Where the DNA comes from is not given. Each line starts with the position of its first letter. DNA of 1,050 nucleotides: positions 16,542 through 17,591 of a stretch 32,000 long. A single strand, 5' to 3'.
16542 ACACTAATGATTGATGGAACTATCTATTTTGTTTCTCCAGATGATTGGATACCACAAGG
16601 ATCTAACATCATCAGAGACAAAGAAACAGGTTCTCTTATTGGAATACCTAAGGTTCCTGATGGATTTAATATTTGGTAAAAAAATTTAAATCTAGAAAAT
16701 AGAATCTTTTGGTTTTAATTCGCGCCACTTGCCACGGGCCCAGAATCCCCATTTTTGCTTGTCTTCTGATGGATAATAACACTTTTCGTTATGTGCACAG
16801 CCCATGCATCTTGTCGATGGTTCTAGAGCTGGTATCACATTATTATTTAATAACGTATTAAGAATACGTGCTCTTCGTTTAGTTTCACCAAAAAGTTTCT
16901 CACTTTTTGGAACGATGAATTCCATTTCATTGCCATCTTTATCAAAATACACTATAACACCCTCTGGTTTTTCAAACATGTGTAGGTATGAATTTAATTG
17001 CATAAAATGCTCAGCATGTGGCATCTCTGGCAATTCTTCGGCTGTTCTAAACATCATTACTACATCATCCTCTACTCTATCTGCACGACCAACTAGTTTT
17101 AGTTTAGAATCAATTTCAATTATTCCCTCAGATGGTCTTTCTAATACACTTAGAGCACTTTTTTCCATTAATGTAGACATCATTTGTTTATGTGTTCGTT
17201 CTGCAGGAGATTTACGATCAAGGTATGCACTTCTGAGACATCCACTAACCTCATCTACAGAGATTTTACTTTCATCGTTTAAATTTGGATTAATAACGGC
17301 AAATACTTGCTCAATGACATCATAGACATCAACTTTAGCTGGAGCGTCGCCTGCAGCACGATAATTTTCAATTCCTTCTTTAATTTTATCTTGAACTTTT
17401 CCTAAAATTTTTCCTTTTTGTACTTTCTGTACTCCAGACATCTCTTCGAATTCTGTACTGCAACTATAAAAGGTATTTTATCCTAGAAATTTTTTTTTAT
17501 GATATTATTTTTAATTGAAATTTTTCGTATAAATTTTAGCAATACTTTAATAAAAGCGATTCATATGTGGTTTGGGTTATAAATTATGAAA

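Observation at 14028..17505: Perfect 74-bp direct repeat duplicates the amt promoter and start codon, and brackets a 3.4-kb block separating amt from P-II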

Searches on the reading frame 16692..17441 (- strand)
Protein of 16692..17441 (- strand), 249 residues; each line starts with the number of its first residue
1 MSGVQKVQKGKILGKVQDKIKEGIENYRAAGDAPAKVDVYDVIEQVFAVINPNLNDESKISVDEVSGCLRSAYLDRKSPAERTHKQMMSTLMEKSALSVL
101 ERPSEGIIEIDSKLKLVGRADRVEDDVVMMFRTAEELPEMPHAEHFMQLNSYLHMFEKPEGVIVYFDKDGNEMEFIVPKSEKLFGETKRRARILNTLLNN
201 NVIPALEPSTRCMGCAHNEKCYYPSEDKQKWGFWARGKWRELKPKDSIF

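Call 5: search_protein_families(library=pfam, proteins=[window:16692-17441:-], max_evalue=0.01)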
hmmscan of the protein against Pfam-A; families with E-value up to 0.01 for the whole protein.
window:16692-17441:- (249 aa): 1 family
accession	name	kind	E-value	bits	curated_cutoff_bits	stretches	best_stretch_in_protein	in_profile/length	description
PF12705.13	PDDEXK_1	-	0.0022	18.4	22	1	89-221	90-246/247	PD-(D/E)XK nuclease superfamily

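Call 20: find_homologous_proteins(query=window:16692-17441:-, max_evalue=0.001)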
Query window:16692-17441:- (249 aa): 121 proteins with E <= 0.001 among 395 candidates; the best 120 are listed.
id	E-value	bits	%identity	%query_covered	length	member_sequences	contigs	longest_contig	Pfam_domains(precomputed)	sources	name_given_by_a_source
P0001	1.0e-151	522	92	100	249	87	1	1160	-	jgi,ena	-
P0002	5.5e-145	500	89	100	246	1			-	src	-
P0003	1.4e-143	495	89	100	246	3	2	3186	-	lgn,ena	-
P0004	5.2e-143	493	88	100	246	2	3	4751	-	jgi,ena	jgi:CRISPR-associated exonuclease Cas4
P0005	1.9e-142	491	88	100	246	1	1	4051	-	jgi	jgi:CRISPR-associated exonuclease Cas4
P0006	1.4e-139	482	87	96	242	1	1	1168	-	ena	-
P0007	2.4e-133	461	81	100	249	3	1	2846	-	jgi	jgi:CRISPR-associated exonuclease Cas4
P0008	3.7e-133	461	81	100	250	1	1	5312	-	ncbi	-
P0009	1.1e-130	453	81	98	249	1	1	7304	-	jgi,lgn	jgi:CRISPR-associated exonuclease Cas4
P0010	1.7e-127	442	80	96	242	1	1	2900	PF12705.14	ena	-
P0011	2.6e-126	438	79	100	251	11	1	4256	PF12705.14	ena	-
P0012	1.6e-125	436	77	98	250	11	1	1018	-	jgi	jgi:CRISPR-associated exonuclease Cas4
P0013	1.8e-125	436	76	96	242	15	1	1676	-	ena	-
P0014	3.6e-125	435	78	96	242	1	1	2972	PF12705.14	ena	-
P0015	7.5e-125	434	76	97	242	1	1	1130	-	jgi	jgi:CRISPR-associated exonuclease Cas4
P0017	1.0e-124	433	75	98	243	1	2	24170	-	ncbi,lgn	-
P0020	2.2e-124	432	77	100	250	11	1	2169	PF12705.14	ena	-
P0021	3.6e-124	431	77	96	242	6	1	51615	-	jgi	-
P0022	1.9e-123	429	75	96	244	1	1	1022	PF12705.14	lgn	-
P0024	2.4e-123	429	76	96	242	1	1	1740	PF12705.14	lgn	-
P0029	6.9e-122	424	77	94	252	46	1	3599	PF12705.14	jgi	jgi:CRISPR-associated exonuclease Cas4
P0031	1.3e-121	423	76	96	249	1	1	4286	PF12705.14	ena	-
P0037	5.6e-121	421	72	98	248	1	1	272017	-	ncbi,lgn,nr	ncbi:MAG: hypothetical protein KGH89_07610 [Thaumarchaeota archaeon]|nr:hypothetical protein [Nitros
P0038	1.2e-120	420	75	96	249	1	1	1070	PF12705.14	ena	-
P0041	3.4e-120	418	74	98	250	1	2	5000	PF12705.14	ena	-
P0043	3.3e-119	415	74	98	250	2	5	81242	-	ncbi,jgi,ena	jgi:CRISPR-associated exonuclease Cas4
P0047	7.5e-119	414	77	94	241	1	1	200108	-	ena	-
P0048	8.4e-119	414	75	95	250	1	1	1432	PF12705.14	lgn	-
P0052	1.5e-118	413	74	96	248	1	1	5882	PF12705.14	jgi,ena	jgi:CRISPR-associated exonuclease Cas4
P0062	1.6e-116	406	72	98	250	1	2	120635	PF12705.14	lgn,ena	-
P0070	1.6e-115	403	72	96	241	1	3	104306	PF12705.14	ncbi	-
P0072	1.8e-115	403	71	96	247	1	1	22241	PF12705.14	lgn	-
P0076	5.7e-115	401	70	98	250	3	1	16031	PF12705.14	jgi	jgi:CRISPR-associated exonuclease Cas4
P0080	4.1e-114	398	70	97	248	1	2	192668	-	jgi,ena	-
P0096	1.2e-111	390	70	97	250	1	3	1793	PF12705.14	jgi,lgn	jgi:CRISPR-associated exonuclease Cas4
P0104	2.3e-110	386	70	94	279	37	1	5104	PF12705.14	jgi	jgi:CRISPR-associated exonuclease Cas4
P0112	3.6e-94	333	75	76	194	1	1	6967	PF12705.14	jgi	-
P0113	1.7e-88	315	59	94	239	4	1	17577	PF12705.14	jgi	jgi:CRISPR-associated exonuclease Cas4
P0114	1.0e-84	302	58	89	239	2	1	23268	PF12705.14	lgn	-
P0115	5.3e-84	300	54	96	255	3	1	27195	PF12705.14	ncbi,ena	-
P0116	6.1e-80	287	56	92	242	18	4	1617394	PF01930.24,PF12705.14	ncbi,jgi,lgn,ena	-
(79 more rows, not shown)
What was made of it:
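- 16692..17441 (-): Solo Cas4-family protein, 249 aa. The four cysteines are conserved; the motif III glutamate is not. 121 homologues (call 20).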

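Call 21: find_encoding_contigs(protein=P0047, flank=8000, max_places=2)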
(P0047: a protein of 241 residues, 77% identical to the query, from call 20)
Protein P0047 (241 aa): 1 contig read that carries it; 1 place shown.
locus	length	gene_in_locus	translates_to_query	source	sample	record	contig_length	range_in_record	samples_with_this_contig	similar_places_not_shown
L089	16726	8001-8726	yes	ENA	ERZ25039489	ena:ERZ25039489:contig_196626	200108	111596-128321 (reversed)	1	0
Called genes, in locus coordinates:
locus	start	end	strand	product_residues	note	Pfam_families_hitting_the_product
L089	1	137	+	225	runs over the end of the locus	PF07812:TfuA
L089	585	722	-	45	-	-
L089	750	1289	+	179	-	PF06736:TMEM175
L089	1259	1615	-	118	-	PF01527:HTH_Tnp_1 (faint), PF13384:HTH_23, PF13518:HTH_28, PF13011:LZ_Tnp_IS481 (weak), PF13551:HTH_29, PF13565:HTH_32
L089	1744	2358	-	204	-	PF01967:MoaC, PF00994:MoCF_biosynth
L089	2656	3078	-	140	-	PF02391:MoaE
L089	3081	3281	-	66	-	PF02597:ThiS (weak)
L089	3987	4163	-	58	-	-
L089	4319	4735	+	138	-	PF01545:Cation_efflux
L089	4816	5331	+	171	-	PF01545:Cation_efflux (weak), PF16916:ZT_dimer (weak)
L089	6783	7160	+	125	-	-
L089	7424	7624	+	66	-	-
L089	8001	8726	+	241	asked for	-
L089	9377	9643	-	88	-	-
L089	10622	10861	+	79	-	-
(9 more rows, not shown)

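Call 22: find_encoding_contigs(protein=P0116, flank=8000, max_places=3)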
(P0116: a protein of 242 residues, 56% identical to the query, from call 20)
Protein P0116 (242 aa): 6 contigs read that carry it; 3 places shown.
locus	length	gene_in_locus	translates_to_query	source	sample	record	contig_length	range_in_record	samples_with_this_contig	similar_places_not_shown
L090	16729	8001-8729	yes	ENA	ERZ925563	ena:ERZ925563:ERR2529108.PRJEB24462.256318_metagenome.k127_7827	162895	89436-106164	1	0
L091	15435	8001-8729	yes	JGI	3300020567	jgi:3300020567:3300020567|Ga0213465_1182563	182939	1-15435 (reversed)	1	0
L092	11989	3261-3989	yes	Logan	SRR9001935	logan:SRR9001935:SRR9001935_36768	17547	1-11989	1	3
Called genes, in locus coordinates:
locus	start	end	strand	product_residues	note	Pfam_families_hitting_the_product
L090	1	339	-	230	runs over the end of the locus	PF00596:Aldolase_II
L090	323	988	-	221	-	PF00596:Aldolase_II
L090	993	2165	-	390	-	PF01924:HypD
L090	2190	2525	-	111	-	PF01455:HupF_HypC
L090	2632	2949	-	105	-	-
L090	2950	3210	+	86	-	-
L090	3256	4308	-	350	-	PF00586:AIRS, PF02769:AIRS_C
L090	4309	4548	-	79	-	PF01455:HupF_HypC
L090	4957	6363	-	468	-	PF13660:DUF4147, PF05161:MOFRL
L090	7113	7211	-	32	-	-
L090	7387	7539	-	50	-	-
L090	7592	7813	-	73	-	-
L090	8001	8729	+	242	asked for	PF12705:PDDEXK_1 (weak), PF01930:Cas_Cas4 (weak)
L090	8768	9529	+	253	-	PF21708:Glyco_hydro_59_C (weak)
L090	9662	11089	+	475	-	PF00909:Ammonium_transp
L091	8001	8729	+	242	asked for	PF12705:PDDEXK_1 (weak), PF01930:Cas_Cas4 (weak)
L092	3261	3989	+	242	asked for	PF12705:PDDEXK_1 (weak), PF01930:Cas_Cas4 (weak)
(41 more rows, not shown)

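Call 23: find_encoding_contigs(protein=P0009, flank=8000, max_places=2)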
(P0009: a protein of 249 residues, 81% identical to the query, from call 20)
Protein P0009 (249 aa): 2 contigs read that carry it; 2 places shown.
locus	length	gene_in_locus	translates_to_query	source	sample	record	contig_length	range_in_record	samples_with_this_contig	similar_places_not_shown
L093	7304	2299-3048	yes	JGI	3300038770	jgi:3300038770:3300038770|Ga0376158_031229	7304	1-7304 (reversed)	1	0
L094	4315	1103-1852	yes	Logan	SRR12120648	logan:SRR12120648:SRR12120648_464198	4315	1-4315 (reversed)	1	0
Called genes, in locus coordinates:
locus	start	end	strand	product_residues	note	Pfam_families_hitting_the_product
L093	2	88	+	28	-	?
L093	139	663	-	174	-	-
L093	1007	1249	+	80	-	-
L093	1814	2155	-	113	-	PF00543:P-II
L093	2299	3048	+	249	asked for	-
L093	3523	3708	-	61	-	-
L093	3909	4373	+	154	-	-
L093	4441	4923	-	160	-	-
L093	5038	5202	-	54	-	-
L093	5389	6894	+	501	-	PF00909:Ammonium_transp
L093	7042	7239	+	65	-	-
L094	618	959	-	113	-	PF00543:P-II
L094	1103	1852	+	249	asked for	-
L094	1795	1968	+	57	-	-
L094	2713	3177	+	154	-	-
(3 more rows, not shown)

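Call 28: find_encoding_contigs(protein=P0037, flank=8000, max_places=1)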
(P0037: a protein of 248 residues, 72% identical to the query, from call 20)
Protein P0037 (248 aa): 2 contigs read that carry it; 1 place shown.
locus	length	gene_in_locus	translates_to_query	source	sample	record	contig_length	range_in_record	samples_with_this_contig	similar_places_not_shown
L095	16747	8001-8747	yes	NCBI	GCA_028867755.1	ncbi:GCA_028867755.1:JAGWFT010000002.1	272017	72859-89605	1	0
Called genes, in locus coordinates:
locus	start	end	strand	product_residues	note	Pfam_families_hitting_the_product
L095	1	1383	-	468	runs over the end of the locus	PF22578:GGR_cat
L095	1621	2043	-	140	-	PF01877:RNA_binding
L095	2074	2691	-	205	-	PF01015:Ribosomal_S3Ae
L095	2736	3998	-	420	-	PF02403:Seryl_tRNA_N, PF00587:tRNA-synt_2b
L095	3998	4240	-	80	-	PF09341:Pcc1 (weak)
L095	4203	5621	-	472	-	PF01368:DHH (weak), PF21763:DHH_CID, PF02272:DHHA1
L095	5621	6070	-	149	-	PF08069:Ribosomal_S13_N, PF00312:Ribosomal_S15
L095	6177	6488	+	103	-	-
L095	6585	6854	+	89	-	-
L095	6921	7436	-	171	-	-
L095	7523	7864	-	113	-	PF00543:P-II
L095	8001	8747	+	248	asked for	-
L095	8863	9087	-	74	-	-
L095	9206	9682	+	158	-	-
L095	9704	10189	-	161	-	-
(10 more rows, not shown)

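Call 29: find_encoding_contigs(protein=P0043, flank=8000, max_places=1)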
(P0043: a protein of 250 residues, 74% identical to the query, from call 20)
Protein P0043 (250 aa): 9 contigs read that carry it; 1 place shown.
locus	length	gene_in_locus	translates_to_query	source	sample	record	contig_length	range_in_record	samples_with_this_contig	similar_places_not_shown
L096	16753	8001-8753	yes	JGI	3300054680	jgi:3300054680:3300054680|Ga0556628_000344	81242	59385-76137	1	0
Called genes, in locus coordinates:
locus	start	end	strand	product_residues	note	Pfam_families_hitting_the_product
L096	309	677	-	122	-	PF00589:Phage_integrase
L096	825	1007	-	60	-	-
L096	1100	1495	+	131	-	-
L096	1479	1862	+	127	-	-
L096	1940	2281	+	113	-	PF00543:P-II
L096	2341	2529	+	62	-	-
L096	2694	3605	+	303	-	PF01545:Cation_efflux, PF16916:ZT_dimer (weak)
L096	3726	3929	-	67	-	PF00096:zf-C2H2 (faint), PF13894:zf-C2H2_4 (faint)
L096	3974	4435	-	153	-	-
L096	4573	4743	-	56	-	-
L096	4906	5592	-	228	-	PF06439:3keto-disac_hyd (weak)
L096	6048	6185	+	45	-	-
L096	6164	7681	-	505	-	PF00909:Ammonium_transp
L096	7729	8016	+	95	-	-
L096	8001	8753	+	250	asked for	-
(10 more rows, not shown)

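Call 30: find_encoding_contigs(protein=P0062, flank=8000, max_places=1)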
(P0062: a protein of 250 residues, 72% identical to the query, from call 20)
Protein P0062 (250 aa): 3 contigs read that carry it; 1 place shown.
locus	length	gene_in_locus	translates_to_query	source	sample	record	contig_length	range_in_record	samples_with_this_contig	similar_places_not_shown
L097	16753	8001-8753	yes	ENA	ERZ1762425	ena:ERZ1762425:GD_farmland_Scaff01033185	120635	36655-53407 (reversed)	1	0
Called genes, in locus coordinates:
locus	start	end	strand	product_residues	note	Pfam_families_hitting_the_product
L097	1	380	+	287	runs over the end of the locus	PF00005:ABC_tran, PF09818:ABC_ATPase (faint), PF13304:AAA_21 (weak)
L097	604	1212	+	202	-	PF00528:BPD_transp_1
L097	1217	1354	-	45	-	-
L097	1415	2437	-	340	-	PF00248:Aldo_ket_red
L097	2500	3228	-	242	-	PF00481:PP2C, PF13672:PP2C_2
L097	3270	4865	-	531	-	-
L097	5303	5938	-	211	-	-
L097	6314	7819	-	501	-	PF00909:Ammonium_transp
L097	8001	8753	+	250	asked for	PF12705:PDDEXK_1 (weak)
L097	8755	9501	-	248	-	-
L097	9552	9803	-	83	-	-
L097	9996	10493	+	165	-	PF06172:Cupin_5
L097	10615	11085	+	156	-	-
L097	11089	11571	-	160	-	-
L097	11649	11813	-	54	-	-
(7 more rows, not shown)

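Call 31: find_encoding_contigs(protein=P0080, flank=8000, max_places=1)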
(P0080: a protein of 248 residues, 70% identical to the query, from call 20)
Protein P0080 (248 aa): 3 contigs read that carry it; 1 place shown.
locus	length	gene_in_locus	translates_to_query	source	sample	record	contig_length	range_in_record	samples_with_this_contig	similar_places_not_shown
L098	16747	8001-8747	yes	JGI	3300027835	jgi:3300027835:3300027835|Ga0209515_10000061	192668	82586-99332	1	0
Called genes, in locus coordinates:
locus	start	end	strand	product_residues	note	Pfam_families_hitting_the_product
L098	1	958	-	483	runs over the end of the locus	PF00890:FAD_binding_2 (faint), PF22578:GGR_cat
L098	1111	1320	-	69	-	-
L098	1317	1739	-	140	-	PF01877:RNA_binding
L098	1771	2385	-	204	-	PF01015:Ribosomal_S3Ae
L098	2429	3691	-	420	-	PF02403:Seryl_tRNA_N, PF00587:tRNA-synt_2b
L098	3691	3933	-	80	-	-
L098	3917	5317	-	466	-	PF01368:DHH (weak), PF21763:DHH_CID, PF02272:DHHA1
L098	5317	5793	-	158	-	PF08069:Ribosomal_S13_N, PF00312:Ribosomal_S15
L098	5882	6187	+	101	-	-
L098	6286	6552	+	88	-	-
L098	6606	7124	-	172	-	-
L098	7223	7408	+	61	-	-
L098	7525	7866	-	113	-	PF00543:P-II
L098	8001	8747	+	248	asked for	-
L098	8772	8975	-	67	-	-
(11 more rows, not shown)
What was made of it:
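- Both block orientations exist among lineages (calls 28-31).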

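Call 42: search_protein_families(library=ncbifam, proteins=[window:16692-17441:-], max_evalue=0.01)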
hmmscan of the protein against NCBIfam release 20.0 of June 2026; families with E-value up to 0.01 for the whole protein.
window:16692-17441:- (249 aa): 1 family
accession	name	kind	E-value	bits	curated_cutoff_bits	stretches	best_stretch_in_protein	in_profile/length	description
TIGR00372.1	cas4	equivalog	5.7e-08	32.8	65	1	63-222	7-179/180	CRISPR-associated protein Cas4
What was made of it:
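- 16692..17441 (-): TIGR00372 32.8 bits against a cut-off of 65; PF12705 18.4 against 22 (calls 5, 42).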

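Call 43: search_protein_families(library=phrogs, proteins=[window:16692-17441:-], max_evalue=0.01)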
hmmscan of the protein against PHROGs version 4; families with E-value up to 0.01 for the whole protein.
window:16692-17441:- (249 aa): 3 families
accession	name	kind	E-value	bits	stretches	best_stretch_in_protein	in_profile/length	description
phrog_1706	-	DNA, RNA and nucleotide metabolism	2.1e-13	51.4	1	116-229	122-250/293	CRISPR/Cas system associated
phrog_1990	-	DNA, RNA and nucleotide metabolism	0.00079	19.9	1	143-228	155-242/290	Cas4-domain exonuclease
phrog_2506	-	DNA, RNA and nucleotide metabolism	0.0076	16.4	1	139-223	233-335/342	exonuclease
